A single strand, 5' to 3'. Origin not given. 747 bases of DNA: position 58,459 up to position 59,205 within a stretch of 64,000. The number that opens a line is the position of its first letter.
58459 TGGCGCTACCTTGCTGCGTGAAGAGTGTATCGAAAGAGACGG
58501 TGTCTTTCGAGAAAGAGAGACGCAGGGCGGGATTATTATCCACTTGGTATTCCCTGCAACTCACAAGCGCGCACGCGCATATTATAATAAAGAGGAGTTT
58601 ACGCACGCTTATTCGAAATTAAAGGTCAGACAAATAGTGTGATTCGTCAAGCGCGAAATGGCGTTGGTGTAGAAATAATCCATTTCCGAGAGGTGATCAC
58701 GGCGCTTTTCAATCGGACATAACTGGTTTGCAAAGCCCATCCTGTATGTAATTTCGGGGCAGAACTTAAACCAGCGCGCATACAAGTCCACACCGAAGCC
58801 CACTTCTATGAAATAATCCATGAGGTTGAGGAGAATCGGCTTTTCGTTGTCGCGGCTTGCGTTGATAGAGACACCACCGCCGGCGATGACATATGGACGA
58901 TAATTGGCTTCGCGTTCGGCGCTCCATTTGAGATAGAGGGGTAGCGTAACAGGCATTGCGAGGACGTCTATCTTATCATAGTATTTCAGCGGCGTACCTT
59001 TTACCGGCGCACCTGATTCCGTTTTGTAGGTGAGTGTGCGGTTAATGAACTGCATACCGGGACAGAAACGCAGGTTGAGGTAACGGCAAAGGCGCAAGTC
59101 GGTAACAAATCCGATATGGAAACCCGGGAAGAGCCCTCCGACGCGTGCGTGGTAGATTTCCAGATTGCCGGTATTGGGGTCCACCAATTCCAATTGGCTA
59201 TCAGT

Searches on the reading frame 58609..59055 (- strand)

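Call 109: search_protein_families(library=pfam, proteins=[window:58609-59055:-], max_evalue=0.001)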
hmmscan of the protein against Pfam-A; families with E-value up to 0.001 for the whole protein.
window:58609-59055:- (148 aa): 1 family
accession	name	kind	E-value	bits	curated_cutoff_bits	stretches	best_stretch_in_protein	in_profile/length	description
PF13568.12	OMP_b-brl_2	-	1.1e-05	26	27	1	36-110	89-172/175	Outer membrane protein beta-barrel domain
